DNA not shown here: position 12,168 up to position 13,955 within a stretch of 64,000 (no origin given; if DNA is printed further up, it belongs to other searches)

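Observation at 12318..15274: Convergent pair of paralogous membrane proteins from an unknown family with 'EGQRYLE' and '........' motifs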

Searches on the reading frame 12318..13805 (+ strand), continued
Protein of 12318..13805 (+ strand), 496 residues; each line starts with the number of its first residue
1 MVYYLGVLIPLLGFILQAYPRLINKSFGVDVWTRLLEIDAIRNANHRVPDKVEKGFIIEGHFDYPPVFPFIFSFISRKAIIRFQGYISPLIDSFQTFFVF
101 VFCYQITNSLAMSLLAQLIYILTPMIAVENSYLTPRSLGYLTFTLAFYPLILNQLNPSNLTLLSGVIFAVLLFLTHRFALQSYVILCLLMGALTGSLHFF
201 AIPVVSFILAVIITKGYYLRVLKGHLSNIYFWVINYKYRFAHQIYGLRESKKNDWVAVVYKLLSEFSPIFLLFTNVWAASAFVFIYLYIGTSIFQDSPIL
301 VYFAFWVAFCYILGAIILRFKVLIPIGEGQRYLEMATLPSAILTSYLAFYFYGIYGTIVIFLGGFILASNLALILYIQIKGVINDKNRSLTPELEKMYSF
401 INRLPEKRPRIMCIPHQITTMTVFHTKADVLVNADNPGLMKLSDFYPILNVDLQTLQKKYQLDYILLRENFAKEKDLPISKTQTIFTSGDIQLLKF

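Call 40: search_protein_families(library=pfam, proteins=[L037:255-1460:+, L037:1456-2286:+, L037:2294-3904:+, L037:6160-7446:+, L054:9486-10739:+, L035:7163-7945:+, L052:7245-7946:+, L052:5657-7240:+, L052:9460-11223:+, L052:4949-5641:+], max_evalue=0.001)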
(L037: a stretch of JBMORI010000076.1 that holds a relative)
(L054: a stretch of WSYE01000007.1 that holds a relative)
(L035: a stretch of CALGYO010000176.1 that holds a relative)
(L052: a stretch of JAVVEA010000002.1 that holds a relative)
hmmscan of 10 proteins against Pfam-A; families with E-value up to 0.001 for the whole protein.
L037:255-1460:+ (402 aa): 2 families
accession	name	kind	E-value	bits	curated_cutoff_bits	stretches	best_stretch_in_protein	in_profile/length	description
PF00528.27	BPD_transp_1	-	5.2e-39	134.3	26.4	1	190-396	1-183/184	Binding-protein-dependent transport system inner membrane component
PF19300.4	BPD_transp_1_N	-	8e-09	36.1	23.8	1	82-177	8-112/114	Binding-prot-dependent transport system membrane comp, N-term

L037:1456-2286:+ (277 aa): 2 families
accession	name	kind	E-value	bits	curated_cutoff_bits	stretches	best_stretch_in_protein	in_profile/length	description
PF00528.27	BPD_transp_1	-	3.2e-31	108.9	26.4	1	93-277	1-184/184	Binding-protein-dependent transport system inner membrane component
PF12911.12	OppC_N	-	7.6e-08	32.6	23.9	1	5-52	6-53/53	N-terminal TM domain of oligopeptide transport permease C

L037:2294-3904:+ (537 aa): 5 families
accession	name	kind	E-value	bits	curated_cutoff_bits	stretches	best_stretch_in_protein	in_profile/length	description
PF02463.25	SMC_N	-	3.9e-14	53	40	1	4-489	4-210/220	RecF/RecN/SMC N terminal domain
PF13476.12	AAA_23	-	6.8e-14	53.4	27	1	5-206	2-190/201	AAA domain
PF13304.12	AAA_21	-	9.5e-07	29.6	27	0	24-46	1-23/304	AAA domain, putative AbiEii toxin, Type IV TA system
PF13175.12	AAA_15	-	2.8e-05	24.4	32.1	1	1-49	1-50/374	AAA ATPase domain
PF13401.12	AAA_22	-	0.00029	21.6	27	0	21-115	4-65/130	AAA domain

L037:6160-7446:+ (429 aa): 5 families
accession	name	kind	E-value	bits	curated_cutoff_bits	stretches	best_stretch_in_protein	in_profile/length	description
PF13692.12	Glyco_trans_1_4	-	5.3e-28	98.5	27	1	240-388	2-142/142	Glycosyl transferases group 1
PF00534.26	Glycos_transf_1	-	7e-26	91.2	26.4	1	230-401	6-171/172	Glycosyl transferases group 1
PF13579.12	Glyco_trans_4_4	-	1.5e-15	58.4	29.7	1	41-214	6-158/158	Glycosyl transferase 4-like domain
PF13524.12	Glyco_trans_1_2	-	2e-14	54.2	25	1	263-414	8-140/144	Glycosyl transferase-like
PF13439.12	Glyco_transf_4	-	7.2e-11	42.8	28.5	1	114-218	66-169/170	Glycosyltransferase Family 4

L054:9486-10739:+ (418 aa): 2 families
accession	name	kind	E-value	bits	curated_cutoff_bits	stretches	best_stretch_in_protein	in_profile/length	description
PF13692.12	Glyco_trans_1_4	-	1.4e-19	71.2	27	1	228-375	3-142/142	Glycosyl transferases group 1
PF00534.26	Glycos_transf_1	-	2.4e-16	60.2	26.4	1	226-379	15-162/172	Glycosyl transferases group 1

L035:7163-7945:+ (261 aa): 5 families
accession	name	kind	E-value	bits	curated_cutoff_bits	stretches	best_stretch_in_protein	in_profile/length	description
PF08241.18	Methyltransf_11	-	2.8e-06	28.3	21.2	1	53-154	2-94/95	Methyltransferase domain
PF08242.18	Methyltransf_12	-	4e-06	27.9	30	1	53-153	2-98/98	Methyltransferase domain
PF13649.12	Methyltransf_25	-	1.8e-05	25.8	27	1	51-147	1-93/97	Methyltransferase domain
PF13489.12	Methyltransf_23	-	2.7e-05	24.4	27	1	41-159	16-120/164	Methyltransferase domain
PF00891.24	Methyltransf_2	-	0.00021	21.2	22.3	1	15-161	26-170/210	O-methyltransferase domain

L052:7245-7946:+ (234 aa): 4 families
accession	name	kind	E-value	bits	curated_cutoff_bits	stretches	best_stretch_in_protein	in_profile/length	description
PF00583.31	Acetyltransf_1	-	9.1e-12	45.7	20.7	1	149-221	41-116/116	Acetyltransferase (GNAT) family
PF13508.13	Acetyltransf_7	-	4.6e-06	27.4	27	1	149-221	12-82/84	Acetyltransferase (GNAT) domain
PF13302.13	Acetyltransf_3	-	4.8e-06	27.8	25.4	1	96-221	10-137/138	Acetyltransferase (GNAT) domain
PF13673.13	Acetyltransf_10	-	0.00094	19.6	23.6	0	153-226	40-112/128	Acetyltransferase (GNAT) domain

L052:5657-7240:+ (528 aa): 4 families
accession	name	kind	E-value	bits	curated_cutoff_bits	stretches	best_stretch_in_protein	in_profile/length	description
PF13580.11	SIS_2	-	1.7e-15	57.7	27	1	351-482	6-138/138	SIS domain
PF08544.19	GHMP_kinases_C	-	6.6e-15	55.7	21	1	234-315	1-83/85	GHMP kinases C terminal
PF00288.32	GHMP_kinases_N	-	2.9e-14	53.5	22.3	1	82-161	10-87/87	GHMP kinases N terminal domain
PF01380.27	SIS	-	8.8e-08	32.5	25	1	439-497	45-103/131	SIS domain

L052:9460-11223:+ (588 aa): 3 families
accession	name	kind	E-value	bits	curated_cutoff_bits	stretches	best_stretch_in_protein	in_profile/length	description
PF16861.10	Carbam_trans_C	-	3.4e-62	209.4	27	1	415-583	1-169/170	Carbamoyltransferase C-terminus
PF02543.21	Carbam_trans_N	-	3.4e-43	148.8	24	1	6-362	1-346/346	Carbamoyltransferase N-terminus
PF22521.2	HypF_C_2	-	0.00017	21.9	27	1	279-359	156-240/241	Carbamoyltransferase, Kae1-like Domain, second subdomain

L052:4949-5641:+ (231 aa): 2 families
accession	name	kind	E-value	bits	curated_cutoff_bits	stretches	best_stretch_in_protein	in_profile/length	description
PF00483.29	NTP_transferase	-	1.4e-49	169.3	21.2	1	3-229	1-240/245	Nucleotidyl transferase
PF12804.13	NTP_transf_3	-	3.2e-09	37.6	27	1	4-126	1-116/160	MobA-like NTP transferase domain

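Call 56: search_protein_families(library=pfam, proteins=[L041:9498-10754:+, L041:10788-12212:+, L041:12224-13258:+, L041:5580-7766:+, L041:4711-5415:+, L036:9512-10213:+, L036:10226-11464:+, L036:11501-12376:+, L036:13789-15078:+, L036:15081-16523:+], max_evalue=0.0001)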
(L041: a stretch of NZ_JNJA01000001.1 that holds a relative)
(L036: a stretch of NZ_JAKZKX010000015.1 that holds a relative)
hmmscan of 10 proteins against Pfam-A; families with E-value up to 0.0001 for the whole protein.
L041:9498-10754:+ (419 aa): 2 families
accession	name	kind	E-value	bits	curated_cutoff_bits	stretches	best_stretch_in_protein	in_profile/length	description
PF13692.12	Glyco_trans_1_4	-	2.9e-19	70.1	27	1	227-375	2-142/142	Glycosyl transferases group 1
PF00534.26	Glycos_transf_1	-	7.5e-16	58.6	26.4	1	224-380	13-163/172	Glycosyl transferases group 1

L041:10788-12212:+ (475 aa): 5 families
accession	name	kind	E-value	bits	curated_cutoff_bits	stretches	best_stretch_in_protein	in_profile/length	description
PF13692.12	Glyco_trans_1_4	-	4.7e-28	98.7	27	1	281-429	2-142/142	Glycosyl transferases group 1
PF00534.26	Glycos_transf_1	-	3.6e-25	88.9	26.4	1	271-442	6-171/172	Glycosyl transferases group 1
PF13524.12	Glyco_trans_1_2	-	3.3e-17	63.2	25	1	306-455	9-140/144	Glycosyl transferase-like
PF13579.12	Glyco_trans_4_4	-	2.6e-13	51.1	29.7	1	93-255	16-158/158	Glycosyl transferase 4-like domain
PF13439.12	Glyco_transf_4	-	1.4e-11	45.1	28.5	1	142-259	62-169/170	Glycosyltransferase Family 4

L041:12224-13258:+ (345 aa): 2 families
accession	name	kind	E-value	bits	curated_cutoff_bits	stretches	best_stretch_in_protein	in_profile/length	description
PF04055.27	Radical_SAM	-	1.5e-12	48.4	29.5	1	10-142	1-139/166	Radical SAM superfamily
PF13186.11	SPASM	-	1.1e-09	38.8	21.5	1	241-306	1-66/67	Iron-sulfur cluster-binding domain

L041:5580-7766:+ (729 aa): 4 families
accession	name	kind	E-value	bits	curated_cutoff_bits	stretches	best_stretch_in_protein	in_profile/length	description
PF00288.32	GHMP_kinases_N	-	2.1e-14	53.9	22.3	1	282-363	8-87/87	GHMP kinases N terminal domain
PF08544.19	GHMP_kinases_C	-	8.5e-14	52.2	21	1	437-515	2-81/85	GHMP kinases C terminal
PF13580.11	SIS_2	-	1.7e-13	51.3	27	1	553-683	6-138/138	SIS domain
PF01380.27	SIS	-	6.6e-07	29.6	25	1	640-692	45-97/131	SIS domain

L041:4711-5415:+ (235 aa): 2 families
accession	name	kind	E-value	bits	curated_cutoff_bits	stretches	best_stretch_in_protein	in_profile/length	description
PF00483.29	NTP_transferase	-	6.6e-49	167.1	21.2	1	4-232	1-243/245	Nucleotidyl transferase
PF12804.13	NTP_transf_3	-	4.1e-11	43.7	27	1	5-132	1-121/160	MobA-like NTP transferase domain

L036:9512-10213:+ (234 aa): 8 families
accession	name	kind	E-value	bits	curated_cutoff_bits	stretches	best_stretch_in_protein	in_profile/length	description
PF08241.18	Methyltransf_11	-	7.8e-17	62.1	21.2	1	33-121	2-94/95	Methyltransferase domain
PF13489.12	Methyltransf_23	-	1.7e-12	47.8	27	1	14-195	8-162/164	Methyltransferase domain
PF13649.12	Methyltransf_25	-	5.9e-12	46.6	27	1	32-118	2-97/97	Methyltransferase domain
PF08242.18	Methyltransf_12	-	7.2e-10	39.9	30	1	33-119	2-97/98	Methyltransferase domain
PF13847.12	Methyltransf_31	-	3.2e-09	37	27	1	31-127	7-114/145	Methyltransferase domain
PF07021.18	MetW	-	1.7e-07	31.5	21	1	19-145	7-131/193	Methionine biosynthesis protein MetW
PF03141.22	Methyltransf_29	-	2.3e-07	30.2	23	1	16-126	106-221/506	Putative S-adenosyl-L-methionine-dependent methyltransferase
PF05148.21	Methyltransf_8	-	4.5e-05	23.9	27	1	18-122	62-156/219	Hypothetical methyltransferase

L036:10226-11464:+ (413 aa): 2 families
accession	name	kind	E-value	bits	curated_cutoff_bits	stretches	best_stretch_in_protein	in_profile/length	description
PF13692.12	Glyco_trans_1_4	-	3e-19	70.1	27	1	228-374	3-141/142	Glycosyl transferases group 1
PF00534.26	Glycos_transf_1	-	2.6e-16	60.1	26.4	1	225-376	14-159/172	Glycosyl transferases group 1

L036:11501-12376:+ (292 aa): 5 families
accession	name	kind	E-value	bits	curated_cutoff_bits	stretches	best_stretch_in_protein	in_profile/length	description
PF13489.12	Methyltransf_23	-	9.8e-25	87.6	27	1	76-237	9-163/164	Methyltransferase domain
PF08241.18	Methyltransf_11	-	3.1e-17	63.4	21.2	1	94-186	1-95/95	Methyltransferase domain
PF13649.12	Methyltransf_25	-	2.4e-14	54.2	27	1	93-182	1-97/97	Methyltransferase domain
PF08242.18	Methyltransf_12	-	3.6e-14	53.7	30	1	94-184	1-98/98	Methyltransferase domain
PF13847.12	Methyltransf_31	-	1.5e-08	34.9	27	1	92-195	6-119/145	Methyltransferase domain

L036:13789-15078:+ (430 aa): 5 families
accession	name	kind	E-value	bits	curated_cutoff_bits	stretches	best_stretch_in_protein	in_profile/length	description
PF00534.26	Glycos_transf_1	-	7.1e-28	97.7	26.4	1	230-401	6-171/172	Glycosyl transferases group 1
PF13692.12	Glyco_trans_1_4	-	9.5e-27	94.4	27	1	240-388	2-142/142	Glycosyl transferases group 1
PF13524.12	Glyco_trans_1_2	-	1.2e-14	54.9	25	1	265-414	9-140/144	Glycosyl transferase-like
PF13579.12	Glyco_trans_4_4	-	1.8e-13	51.6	29.7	1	95-214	45-158/158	Glycosyl transferase 4-like domain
PF13439.12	Glyco_transf_4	-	5e-10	40.1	28.5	1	101-218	53-169/170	Glycosyltransferase Family 4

L036:15081-16523:+ (481 aa): 2 families
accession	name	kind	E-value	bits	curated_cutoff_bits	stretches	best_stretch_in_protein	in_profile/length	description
PF04055.27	Radical_SAM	-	9.6e-18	65.3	29.5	1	179-347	2-164/166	Radical SAM superfamily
PF02310.24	B12-binding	-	3.5e-17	62.8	32.1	1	15-116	15-120/121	B12 binding domain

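Call 71: find_encoding_contigs(protein=window:12318-13805:+, flank=1000, max_places=4)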
Protein window:12318-13805:+ (496 aa): 23 contigs read that carry it; 4 places shown.
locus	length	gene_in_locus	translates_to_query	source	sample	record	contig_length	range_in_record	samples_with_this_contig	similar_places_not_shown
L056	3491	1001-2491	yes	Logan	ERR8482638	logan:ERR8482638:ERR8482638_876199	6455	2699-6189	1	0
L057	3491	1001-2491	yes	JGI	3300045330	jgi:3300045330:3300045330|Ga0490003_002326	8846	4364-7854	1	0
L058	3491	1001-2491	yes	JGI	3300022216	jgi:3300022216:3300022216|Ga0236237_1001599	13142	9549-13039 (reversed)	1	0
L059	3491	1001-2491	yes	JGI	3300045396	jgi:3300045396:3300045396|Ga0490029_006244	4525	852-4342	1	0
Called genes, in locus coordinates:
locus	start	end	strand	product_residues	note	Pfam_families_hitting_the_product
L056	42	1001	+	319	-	PF00106:adh_short (faint), PF01073:3Beta_HSD, PF01370:Epimerase, PF02719:Polysacc_synt_2, PF04321:RmlD_sub_bind, PF07993:NAD_binding_4 (weak), PF08659:KR (faint), PF16363:GDP_Man_Dehyd, +1 more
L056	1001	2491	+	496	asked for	-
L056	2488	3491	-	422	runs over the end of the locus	?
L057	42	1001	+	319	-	PF00106:adh_short (weak), PF01073:3Beta_HSD, PF01370:Epimerase, PF02719:Polysacc_synt_2, PF04321:RmlD_sub_bind, PF07993:NAD_binding_4 (weak), PF08659:KR (weak), PF16363:GDP_Man_Dehyd, +1 more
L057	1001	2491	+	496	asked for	-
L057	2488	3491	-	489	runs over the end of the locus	-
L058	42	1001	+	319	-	PF00106:adh_short (weak), PF01073:3Beta_HSD, PF01370:Epimerase, PF02719:Polysacc_synt_2, PF04321:RmlD_sub_bind, PF07993:NAD_binding_4 (weak), PF08659:KR (weak), PF16363:GDP_Man_Dehyd, +1 more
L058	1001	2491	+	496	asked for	-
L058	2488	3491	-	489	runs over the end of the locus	-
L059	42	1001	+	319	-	PF00106:adh_short (faint), PF01073:3Beta_HSD, PF01370:Epimerase, PF02719:Polysacc_synt_2, PF04321:RmlD_sub_bind, PF07993:NAD_binding_4 (weak), PF08659:KR (faint), PF16363:GDP_Man_Dehyd, +1 more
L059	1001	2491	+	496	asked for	-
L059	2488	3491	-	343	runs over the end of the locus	-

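Call 87: search_protein_families(library=pfam, proteins=[L041:3450-4508:+, L041:13300-16872:+, L036:5915-7873:+, L036:11932-13782:+, L049:9629-10882:+, L049:10848-11852:+, L049:11898-13199:+, L049:13221-14243:+, L049:4145-6223:+, L054:10837-11802:+], max_evalue=0.0001)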
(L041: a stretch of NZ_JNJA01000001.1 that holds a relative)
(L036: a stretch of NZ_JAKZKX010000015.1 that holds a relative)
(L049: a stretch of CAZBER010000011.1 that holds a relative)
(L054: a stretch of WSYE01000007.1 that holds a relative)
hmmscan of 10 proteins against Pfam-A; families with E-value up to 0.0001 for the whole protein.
L041:3450-4508:+ (353 aa): 1 family
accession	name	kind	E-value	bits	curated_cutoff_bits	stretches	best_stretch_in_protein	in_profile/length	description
PF02568.20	ThiI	-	1e-11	45.2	20.5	1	5-144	5-145/197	Thiamine biosynthesis protein (ThiI)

L041:13300-16872:+ (1191 aa): 1 family
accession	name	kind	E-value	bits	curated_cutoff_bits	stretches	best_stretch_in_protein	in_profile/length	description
PF10131.15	PTPS_related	-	3.6e-05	22.9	26.4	1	87-244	33-182/621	6-pyruvoyl-tetrahydropterin synthase related domain; membrane protein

L036:5915-7873:+ (653 aa): 3 families
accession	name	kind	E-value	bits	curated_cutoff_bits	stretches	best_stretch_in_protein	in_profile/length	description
PF02518.31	HATPase_c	-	1e-23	84.4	26.4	1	532-639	4-110/111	Histidine kinase-, DNA gyrase B-, and HSP90-like ATPase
PF08447.18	PAS_3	-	1.6e-11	44.8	25.6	1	289-368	6-87/89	PAS fold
PF00512.31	HisKA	-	1.2e-07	32.1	26.9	0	394-420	4-30/66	His Kinase A (phospho-acceptor) domain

L036:11932-13782:+ (617 aa): 2 families
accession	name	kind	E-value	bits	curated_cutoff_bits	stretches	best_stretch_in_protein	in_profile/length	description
PF04055.27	Radical_SAM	-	3.4e-21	76.6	29.5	1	332-489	4-163/166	Radical SAM superfamily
PF02310.24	B12-binding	-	1.9e-17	63.6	32.1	1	170-281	11-120/121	B12 binding domain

L049:9629-10882:+ (418 aa): 2 families
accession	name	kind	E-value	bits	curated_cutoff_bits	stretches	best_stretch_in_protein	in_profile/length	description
PF13692.12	Glyco_trans_1_4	-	4.2e-19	69.6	27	1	226-374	2-142/142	Glycosyl transferases group 1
PF00534.26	Glycos_transf_1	-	8.2e-13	48.7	26.4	1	224-384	14-164/172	Glycosyl transferases group 1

L049:10848-11852:+ (335 aa): 5 families
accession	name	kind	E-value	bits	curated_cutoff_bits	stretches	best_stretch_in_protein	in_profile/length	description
PF13489.12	Methyltransf_23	-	3.2e-24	86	27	1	82-237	4-162/164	Methyltransferase domain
PF08241.18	Methyltransf_11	-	1.6e-14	54.7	21.2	1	102-191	1-95/95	Methyltransferase domain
PF08242.18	Methyltransf_12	-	2.4e-11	44.6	30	1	102-189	1-98/98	Methyltransferase domain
PF13649.12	Methyltransf_25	-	3.8e-10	40.8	27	1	101-187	1-97/97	Methyltransferase domain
PF13847.12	Methyltransf_31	-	2.7e-07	30.8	27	1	99-195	5-113/145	Methyltransferase domain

L049:11898-13199:+ (434 aa): 5 families
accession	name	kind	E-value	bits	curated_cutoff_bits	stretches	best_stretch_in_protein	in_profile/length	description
PF13692.12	Glyco_trans_1_4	-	1.3e-27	97.3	27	1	241-389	2-142/142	Glycosyl transferases group 1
PF00534.26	Glycos_transf_1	-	4.6e-25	88.6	26.4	1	231-402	6-171/172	Glycosyl transferases group 1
PF13524.12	Glyco_trans_1_2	-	2.2e-16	60.5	25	1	264-415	7-140/144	Glycosyl transferase-like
PF13579.12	Glyco_trans_4_4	-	4.5e-14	53.5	29.7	1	42-213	6-156/158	Glycosyl transferase 4-like domain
PF13439.12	Glyco_transf_4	-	1.1e-10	42.2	28.5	1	94-217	40-167/170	Glycosyltransferase Family 4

L049:13221-14243:+ (341 aa): 2 families
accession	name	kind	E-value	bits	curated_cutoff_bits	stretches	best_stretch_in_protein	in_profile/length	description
PF04055.27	Radical_SAM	-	8.3e-14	52.5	29.5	1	10-121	1-116/166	Radical SAM superfamily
PF13186.11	SPASM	-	8.6e-10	39.2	21.5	1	241-306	1-66/67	Iron-sulfur cluster-binding domain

L049:4145-6223:+ (693 aa): 4 families
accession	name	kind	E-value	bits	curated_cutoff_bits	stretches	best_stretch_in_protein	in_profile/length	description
PF00288.32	GHMP_kinases_N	-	2.5e-17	63.3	22.3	1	246-327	8-87/87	GHMP kinases N terminal domain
PF13580.11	SIS_2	-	1.3e-14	54.9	27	1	518-647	7-138/138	SIS domain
PF08544.19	GHMP_kinases_C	-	1.2e-13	51.6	21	1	400-479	1-81/85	GHMP kinases C terminal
PF01380.27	SIS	-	3.8e-07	30.4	25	1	604-666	45-107/131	SIS domain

L054:10837-11802:+ (322 aa): 5 families
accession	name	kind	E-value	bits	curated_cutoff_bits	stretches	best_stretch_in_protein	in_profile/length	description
PF13489.12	Methyltransf_23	-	5.5e-23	81.9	27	1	74-223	9-161/164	Methyltransferase domain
PF08241.18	Methyltransf_11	-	1e-11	45.7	21.2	1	89-178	1-95/95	Methyltransferase domain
PF08242.18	Methyltransf_12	-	1.4e-08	35.8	30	1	89-176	1-98/98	Methyltransferase domain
PF13847.12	Methyltransf_31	-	3.9e-08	33.5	27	1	85-198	4-129/145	Methyltransferase domain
PF13649.12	Methyltransf_25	-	1.8e-07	32.2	27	1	88-174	1-97/97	Methyltransferase domain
